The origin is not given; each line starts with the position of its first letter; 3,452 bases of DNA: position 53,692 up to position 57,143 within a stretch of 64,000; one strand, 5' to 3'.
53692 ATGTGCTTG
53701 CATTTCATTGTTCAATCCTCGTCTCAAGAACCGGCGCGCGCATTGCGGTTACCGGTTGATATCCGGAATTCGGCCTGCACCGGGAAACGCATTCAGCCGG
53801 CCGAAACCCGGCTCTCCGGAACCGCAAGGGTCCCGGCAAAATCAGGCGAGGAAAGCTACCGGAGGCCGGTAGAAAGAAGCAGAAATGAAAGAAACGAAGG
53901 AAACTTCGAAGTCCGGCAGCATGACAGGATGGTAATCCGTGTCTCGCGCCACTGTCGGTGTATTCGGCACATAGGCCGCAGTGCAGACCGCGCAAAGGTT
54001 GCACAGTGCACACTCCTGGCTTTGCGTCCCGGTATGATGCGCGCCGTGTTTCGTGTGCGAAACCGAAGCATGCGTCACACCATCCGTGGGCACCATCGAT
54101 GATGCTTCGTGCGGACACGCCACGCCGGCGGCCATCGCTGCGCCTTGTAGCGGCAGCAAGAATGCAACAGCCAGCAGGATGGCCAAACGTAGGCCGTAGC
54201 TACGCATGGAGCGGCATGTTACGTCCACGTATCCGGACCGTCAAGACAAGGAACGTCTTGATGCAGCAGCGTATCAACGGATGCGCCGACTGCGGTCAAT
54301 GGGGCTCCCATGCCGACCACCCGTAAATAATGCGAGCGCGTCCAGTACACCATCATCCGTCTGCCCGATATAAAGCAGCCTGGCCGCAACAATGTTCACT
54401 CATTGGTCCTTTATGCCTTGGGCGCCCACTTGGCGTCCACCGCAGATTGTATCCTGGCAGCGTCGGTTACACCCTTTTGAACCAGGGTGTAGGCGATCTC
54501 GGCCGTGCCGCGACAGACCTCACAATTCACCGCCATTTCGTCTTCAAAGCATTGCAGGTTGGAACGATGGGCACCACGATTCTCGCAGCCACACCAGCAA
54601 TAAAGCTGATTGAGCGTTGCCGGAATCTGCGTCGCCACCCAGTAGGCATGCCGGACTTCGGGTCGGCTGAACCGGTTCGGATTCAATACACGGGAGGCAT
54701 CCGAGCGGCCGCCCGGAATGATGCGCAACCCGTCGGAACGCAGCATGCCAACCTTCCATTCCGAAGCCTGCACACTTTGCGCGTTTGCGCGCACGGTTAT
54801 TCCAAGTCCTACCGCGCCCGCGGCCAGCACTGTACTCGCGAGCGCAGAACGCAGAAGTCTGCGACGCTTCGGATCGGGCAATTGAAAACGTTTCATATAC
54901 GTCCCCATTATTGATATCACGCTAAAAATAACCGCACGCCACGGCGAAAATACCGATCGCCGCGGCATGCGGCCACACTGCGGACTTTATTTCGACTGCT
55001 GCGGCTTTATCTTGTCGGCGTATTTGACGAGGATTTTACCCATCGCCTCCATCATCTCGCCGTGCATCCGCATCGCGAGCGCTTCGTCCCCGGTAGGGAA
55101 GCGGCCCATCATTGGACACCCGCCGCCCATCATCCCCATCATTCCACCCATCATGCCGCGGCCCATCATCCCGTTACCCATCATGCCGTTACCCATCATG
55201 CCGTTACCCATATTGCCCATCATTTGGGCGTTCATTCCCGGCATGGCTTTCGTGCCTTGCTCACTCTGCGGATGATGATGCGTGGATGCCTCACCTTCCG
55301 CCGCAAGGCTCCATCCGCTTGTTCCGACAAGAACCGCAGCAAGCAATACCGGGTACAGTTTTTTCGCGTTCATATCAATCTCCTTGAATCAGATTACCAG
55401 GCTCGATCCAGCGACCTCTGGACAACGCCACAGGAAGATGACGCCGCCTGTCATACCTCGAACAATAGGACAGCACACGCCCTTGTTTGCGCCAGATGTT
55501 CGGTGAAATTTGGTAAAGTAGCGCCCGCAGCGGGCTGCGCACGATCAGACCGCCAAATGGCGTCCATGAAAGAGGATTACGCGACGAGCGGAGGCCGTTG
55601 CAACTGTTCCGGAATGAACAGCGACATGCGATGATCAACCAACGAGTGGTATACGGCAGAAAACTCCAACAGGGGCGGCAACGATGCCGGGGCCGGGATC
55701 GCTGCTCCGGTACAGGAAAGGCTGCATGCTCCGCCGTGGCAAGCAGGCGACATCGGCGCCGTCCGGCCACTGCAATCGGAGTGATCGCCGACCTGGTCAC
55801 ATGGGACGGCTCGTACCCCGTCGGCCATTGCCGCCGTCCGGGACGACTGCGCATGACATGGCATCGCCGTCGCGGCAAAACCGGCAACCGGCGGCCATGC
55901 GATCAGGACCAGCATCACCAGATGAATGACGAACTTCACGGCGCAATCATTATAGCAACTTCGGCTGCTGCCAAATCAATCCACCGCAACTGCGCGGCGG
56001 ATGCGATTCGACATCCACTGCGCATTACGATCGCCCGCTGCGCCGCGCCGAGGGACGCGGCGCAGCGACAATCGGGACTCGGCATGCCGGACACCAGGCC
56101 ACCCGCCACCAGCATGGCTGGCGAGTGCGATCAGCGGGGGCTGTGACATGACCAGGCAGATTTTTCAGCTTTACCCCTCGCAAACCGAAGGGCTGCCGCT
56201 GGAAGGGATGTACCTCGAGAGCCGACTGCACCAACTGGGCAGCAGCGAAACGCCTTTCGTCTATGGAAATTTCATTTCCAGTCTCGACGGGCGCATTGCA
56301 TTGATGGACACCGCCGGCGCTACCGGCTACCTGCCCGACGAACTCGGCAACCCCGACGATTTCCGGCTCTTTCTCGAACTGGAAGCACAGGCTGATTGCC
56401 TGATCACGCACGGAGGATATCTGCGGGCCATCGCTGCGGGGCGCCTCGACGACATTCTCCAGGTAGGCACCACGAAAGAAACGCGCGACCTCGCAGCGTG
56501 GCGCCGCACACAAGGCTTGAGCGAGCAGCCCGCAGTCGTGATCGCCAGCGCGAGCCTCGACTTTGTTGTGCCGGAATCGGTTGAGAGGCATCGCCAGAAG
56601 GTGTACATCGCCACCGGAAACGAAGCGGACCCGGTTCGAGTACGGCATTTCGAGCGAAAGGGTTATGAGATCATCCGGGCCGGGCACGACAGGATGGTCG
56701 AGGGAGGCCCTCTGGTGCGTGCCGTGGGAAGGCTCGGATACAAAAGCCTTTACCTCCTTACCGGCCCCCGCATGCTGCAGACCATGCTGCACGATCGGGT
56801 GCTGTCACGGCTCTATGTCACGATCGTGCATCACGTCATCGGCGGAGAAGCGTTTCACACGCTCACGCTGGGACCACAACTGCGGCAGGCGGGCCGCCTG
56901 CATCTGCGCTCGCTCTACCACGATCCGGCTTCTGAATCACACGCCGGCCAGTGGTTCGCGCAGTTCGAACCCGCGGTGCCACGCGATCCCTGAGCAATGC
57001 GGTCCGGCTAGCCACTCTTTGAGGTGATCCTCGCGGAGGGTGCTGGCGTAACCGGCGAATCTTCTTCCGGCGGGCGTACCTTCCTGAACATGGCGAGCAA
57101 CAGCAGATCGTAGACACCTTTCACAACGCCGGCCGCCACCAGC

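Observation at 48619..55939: Co-directional string of nine copper-type genes that does not match cus, pco/cop or cue layouts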

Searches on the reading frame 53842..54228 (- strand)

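Call 3: search_protein_families(library=pfam, proteins=[window:53842-54228:-], max_evalue=0.1)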
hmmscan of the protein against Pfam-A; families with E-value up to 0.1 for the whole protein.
window:53842-54228:- (128 aa): 1 family
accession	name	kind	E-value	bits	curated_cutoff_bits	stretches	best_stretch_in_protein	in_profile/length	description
PF11162.13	DUF2946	-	0.0015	19.7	23.7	1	15-96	6-88/117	Protein of unknown function (DUF2946)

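Call 4: search_protein_families(library=ncbifam, proteins=[window:53842-54228:-], max_evalue=0.1)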
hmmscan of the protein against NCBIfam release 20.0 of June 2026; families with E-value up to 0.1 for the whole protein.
window:53842-54228:- (128 aa): 1 family
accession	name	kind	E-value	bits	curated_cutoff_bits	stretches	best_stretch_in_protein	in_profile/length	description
NF045614.1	efflu_CzcI_Cupr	equivalog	0.0014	19.3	100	1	16-96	4-89/124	cation efflux protein, CzcI family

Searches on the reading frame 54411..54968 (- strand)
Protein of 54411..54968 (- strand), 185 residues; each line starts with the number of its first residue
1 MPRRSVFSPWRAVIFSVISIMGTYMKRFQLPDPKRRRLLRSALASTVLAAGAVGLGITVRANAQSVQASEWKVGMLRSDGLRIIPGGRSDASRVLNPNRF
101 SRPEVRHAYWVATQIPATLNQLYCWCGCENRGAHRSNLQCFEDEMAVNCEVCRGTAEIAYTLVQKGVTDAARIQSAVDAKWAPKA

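Call 3: search_protein_families(library=pfam, proteins=[window:54411-54968:-], max_evalue=0.1)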
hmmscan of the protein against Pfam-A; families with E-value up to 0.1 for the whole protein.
window:54411-54968:- (185 aa): 1 family
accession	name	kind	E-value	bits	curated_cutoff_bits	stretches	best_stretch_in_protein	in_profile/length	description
PF13798.11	PCYCGC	-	3.2e-07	30.8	25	1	103-180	52-139/153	Protein of unknown function with PCYCGC motif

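Call 4: search_protein_families(library=ncbifam, proteins=[window:54411-54968:-], max_evalue=0.1)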
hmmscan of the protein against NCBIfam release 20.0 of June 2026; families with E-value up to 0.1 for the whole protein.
window:54411-54968:- (185 aa): 2 families
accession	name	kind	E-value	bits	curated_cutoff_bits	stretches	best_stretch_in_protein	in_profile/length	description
NF041379.1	OS_HP4_CYCXC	equivalog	3.2e-24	84.8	90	1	93-181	3-89/90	CYCXC family (seleno)protein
TIGR02811.1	formate_TAT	hypoth_equivalog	0.0058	16.9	48.45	1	25-66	1-42/66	formate dehydrogenase region TAT target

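Call 39: find_related_loci(query=window:54411-54896:-, collection=metagenome_contigs, flank=8000)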
Query window:54411-54896:- (161 aa) in metagenome_contigs; peptide patterns used: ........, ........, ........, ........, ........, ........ (x = any residue, [..] = any of these).
190 stretches matched a pattern; 34 encode a relative of the query (tblastn E <= 1e-3); 34 distinct loci.
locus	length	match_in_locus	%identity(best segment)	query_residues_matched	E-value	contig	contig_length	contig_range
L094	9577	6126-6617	62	8-160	2e-65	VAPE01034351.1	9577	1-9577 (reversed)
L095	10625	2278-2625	78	45-160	2e-64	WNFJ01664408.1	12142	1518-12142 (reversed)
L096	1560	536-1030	61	7-161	5e-66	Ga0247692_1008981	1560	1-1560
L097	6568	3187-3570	70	34-161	9e-63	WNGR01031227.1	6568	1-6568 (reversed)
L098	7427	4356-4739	69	34-161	3e-61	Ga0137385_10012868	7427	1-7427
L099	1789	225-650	62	6-160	6e-63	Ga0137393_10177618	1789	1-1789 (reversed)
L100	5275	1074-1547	59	11-160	5e-61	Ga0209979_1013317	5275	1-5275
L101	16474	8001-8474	59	11-160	5e-61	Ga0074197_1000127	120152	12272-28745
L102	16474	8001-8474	59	11-160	2e-60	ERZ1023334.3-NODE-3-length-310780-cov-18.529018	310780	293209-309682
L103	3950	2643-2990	72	45-160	2e-60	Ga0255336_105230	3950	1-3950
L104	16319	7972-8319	72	45-160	4e-60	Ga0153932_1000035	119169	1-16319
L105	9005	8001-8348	72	45-160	3e-60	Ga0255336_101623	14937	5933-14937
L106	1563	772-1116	71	47-161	4e-62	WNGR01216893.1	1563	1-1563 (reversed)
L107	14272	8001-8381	69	33-159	1e-59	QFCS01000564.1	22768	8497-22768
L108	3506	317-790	59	1-157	9e-59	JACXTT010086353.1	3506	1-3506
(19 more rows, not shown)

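Call 76: search_solved_structures(query=window:54411-54896:-, max_evalue=10)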
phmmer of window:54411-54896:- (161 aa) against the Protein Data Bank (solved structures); distinct sequences matched with E-value up to 10: 0.

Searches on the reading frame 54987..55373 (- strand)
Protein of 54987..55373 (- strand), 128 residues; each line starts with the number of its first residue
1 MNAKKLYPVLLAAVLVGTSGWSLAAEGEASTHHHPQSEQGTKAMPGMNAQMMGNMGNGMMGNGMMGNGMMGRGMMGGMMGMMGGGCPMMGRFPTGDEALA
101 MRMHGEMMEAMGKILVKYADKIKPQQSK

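Call 3: search_protein_families(library=pfam, proteins=[window:54987-55373:-], max_evalue=0.1)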
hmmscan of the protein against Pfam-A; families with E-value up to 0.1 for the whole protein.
window:54987-55373:- (128 aa): 0 families

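Call 4: search_protein_families(library=ncbifam, proteins=[window:54987-55373:-], max_evalue=0.1)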
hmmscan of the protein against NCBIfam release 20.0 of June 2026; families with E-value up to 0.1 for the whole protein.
window:54987-55373:- (128 aa): 0 families

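Call 89: search_protein_representatives(protein=window:54987-55373:-)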
Query: 128 residues. Proteins with E-value up to 0.001 (for the whole library): 107; up to 1e-10: 13; up to 1e-30: 1. The best 107 are listed.
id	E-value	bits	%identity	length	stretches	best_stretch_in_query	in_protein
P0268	1.3e-60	219.5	84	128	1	1-128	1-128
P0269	1.0e-21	93.8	57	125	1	1-128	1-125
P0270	2.6e-18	82.9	51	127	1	4-128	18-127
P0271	9.0e-14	68.2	52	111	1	1-128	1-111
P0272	1.3e-13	67.7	50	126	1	1-125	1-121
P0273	4.2e-13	66.0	48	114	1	1-128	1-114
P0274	1.5e-12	64.2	50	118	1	1-124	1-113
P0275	2.2e-12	63.7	51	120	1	1-128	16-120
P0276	8.2e-12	61.9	50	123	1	35-123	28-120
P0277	1.9e-11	60.7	55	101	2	64-127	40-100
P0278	3.8e-11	59.7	48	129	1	4-123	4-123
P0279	6.7e-11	58.9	52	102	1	40-127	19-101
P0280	9.1e-11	58.5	47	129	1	3-123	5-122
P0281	6.1e-10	55.8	47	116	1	9-122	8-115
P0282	6.5e-10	55.7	54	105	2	63-128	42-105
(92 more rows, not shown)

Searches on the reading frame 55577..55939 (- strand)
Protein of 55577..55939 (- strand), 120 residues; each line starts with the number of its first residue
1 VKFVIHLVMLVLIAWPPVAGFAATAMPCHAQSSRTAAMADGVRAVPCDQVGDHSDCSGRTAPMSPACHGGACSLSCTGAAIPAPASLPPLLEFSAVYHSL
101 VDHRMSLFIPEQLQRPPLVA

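Call 3: search_protein_families(library=pfam, proteins=[window:55577-55939:-], max_evalue=0.1)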
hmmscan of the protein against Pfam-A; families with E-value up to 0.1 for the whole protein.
window:55577-55939:- (120 aa): 0 families

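Call 4: search_protein_families(library=ncbifam, proteins=[window:55577-55939:-], max_evalue=0.1)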
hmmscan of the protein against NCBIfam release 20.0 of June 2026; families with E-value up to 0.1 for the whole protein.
window:55577-55939:- (120 aa): 0 families

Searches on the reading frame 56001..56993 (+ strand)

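Call 26: search_protein_families(library=pfam, proteins=[window:56001-56993:+], max_evalue=0.001)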
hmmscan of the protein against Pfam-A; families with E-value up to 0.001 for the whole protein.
window:56001-56993:+ (330 aa): 1 family
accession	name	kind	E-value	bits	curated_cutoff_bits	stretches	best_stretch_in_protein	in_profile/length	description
PF01872.23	RibD_C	-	8.8e-09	35.9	24.1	1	85-304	1-187/197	RibD C-terminal domain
